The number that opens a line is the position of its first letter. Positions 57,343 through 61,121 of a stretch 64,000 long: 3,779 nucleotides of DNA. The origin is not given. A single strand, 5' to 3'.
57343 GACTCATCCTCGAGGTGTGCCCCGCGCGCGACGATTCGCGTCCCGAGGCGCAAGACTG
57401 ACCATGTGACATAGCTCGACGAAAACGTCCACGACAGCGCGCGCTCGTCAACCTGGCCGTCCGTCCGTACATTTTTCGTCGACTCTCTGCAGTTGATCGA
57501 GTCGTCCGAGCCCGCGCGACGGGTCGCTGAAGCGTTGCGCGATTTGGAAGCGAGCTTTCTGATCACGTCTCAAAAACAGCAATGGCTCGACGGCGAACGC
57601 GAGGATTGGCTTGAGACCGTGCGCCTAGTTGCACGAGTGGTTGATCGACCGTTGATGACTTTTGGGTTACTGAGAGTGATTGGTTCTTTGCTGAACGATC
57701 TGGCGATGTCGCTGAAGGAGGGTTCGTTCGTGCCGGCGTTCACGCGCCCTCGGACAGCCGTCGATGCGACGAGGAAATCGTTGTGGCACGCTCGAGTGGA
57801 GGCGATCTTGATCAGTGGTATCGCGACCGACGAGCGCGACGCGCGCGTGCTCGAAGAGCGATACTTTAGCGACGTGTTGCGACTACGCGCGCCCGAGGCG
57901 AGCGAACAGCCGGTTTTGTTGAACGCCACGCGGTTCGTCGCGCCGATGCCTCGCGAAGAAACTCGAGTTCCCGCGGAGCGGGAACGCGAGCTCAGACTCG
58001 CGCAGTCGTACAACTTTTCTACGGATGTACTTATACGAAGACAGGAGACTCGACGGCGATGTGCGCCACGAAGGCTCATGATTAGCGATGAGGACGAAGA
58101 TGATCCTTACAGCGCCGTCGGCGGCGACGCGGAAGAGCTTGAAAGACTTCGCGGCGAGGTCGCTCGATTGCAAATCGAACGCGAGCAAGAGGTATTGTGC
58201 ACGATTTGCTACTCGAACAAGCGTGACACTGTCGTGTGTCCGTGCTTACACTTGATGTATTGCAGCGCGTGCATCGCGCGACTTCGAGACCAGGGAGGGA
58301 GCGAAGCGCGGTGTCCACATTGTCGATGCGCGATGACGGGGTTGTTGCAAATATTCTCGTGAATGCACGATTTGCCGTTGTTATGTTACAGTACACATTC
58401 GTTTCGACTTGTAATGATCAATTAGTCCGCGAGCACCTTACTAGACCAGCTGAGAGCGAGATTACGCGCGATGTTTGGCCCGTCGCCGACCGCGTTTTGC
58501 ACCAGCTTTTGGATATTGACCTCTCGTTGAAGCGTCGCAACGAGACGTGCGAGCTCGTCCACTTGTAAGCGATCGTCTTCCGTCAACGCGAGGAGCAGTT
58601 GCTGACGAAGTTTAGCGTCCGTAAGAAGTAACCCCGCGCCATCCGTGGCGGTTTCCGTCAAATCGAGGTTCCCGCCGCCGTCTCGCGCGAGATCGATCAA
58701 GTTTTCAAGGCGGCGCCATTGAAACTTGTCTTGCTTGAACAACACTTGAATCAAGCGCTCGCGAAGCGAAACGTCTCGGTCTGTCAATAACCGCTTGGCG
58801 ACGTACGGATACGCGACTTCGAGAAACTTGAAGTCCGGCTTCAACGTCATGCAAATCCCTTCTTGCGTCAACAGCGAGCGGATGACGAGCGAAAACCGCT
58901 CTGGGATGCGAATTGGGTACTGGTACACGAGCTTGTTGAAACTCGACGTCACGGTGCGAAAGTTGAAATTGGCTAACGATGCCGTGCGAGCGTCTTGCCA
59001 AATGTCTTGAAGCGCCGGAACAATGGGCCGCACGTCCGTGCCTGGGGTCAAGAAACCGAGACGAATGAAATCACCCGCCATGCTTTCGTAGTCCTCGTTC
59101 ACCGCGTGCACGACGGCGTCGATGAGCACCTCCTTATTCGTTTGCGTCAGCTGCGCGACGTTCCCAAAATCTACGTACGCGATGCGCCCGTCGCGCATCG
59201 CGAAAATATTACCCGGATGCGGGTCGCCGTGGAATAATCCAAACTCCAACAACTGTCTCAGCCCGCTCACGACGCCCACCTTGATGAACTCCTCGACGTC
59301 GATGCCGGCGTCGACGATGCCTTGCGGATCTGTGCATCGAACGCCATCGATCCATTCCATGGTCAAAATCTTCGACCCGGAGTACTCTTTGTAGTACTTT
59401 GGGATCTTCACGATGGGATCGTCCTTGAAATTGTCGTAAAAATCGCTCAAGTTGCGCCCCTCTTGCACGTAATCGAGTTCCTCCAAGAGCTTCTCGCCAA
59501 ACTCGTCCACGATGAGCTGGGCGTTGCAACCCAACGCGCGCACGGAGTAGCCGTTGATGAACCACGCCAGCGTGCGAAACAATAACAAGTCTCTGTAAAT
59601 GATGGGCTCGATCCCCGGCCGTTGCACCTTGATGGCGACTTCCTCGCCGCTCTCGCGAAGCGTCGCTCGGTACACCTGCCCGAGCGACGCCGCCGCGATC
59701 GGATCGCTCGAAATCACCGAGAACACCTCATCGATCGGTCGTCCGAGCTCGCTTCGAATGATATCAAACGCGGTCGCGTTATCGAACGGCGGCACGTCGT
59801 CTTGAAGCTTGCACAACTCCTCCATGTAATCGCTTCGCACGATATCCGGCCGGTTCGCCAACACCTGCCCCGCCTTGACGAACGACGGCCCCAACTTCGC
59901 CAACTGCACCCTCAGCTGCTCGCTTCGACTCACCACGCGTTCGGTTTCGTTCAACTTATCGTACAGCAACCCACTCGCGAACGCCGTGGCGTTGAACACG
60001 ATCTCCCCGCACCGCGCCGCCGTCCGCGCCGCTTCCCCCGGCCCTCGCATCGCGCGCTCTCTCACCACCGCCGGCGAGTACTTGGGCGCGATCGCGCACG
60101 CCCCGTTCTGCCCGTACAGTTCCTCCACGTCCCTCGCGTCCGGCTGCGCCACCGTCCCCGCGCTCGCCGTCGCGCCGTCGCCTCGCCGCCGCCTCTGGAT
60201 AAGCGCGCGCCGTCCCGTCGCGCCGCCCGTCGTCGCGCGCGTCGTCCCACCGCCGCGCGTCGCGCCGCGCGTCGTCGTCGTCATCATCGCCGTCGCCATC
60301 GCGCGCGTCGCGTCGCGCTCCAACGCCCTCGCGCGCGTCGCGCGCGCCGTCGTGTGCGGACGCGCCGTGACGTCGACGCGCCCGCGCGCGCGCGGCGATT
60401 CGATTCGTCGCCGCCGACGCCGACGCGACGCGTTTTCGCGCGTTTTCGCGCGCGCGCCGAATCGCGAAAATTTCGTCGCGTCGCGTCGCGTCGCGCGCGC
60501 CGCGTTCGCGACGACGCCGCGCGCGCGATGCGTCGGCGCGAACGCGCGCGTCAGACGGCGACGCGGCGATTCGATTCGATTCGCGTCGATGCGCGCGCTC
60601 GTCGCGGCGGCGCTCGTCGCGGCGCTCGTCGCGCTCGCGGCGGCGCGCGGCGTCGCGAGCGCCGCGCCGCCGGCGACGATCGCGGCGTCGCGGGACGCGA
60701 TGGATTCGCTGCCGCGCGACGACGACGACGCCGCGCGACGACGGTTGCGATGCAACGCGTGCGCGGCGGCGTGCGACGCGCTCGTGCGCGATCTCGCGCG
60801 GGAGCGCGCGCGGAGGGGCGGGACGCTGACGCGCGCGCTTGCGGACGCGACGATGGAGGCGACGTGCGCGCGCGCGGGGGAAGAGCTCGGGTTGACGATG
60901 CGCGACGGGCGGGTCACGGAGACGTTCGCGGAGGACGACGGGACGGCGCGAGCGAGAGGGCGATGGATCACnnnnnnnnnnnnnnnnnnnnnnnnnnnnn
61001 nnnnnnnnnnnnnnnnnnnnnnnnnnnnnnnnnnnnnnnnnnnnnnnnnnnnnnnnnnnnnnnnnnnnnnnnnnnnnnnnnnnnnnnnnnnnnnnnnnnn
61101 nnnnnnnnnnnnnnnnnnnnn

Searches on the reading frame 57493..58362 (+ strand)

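Call 57: search_protein_families(library=pfam, proteins=[window:57493-58362:+], max_evalue=0.01)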
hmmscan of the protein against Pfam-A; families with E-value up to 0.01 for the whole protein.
window:57493-58362:+ (289 aa): 2 families
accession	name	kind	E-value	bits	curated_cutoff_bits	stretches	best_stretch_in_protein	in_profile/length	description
PF13920.12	zf-C3HC4_3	-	1e-10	41.7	27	1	233-282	2-47/49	Zinc finger, C3HC4 type (RING finger)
PF13639.12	zf-RING_2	-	1.5e-05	25.6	27.3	1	236-278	3-44/44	Ring finger domain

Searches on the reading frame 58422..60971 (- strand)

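Call 57: search_protein_families(library=pfam, proteins=[window:58422-60971:-], max_evalue=0.01)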
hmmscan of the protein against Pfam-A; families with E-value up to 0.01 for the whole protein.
window:58422-60971:- (849 aa): 4 families
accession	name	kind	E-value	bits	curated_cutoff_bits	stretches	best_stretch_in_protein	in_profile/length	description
PF03109.22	ABC1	-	1.4e-70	237.6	22.9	1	388-632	1-241/244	ABC1 atypical kinase-like domain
PF00069.31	Pkinase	-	0.00018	21.4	31.7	1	517-613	57-153/263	Protein kinase domain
PF06176.17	WaaY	-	0.0035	17.5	20.3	1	488-603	78-179/229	Lipopolysaccharide core biosynthesis protein (WaaY)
PF01636.29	APH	-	0.0044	17.2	23.2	0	575-604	166-196/239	Phosphotransferase enzyme family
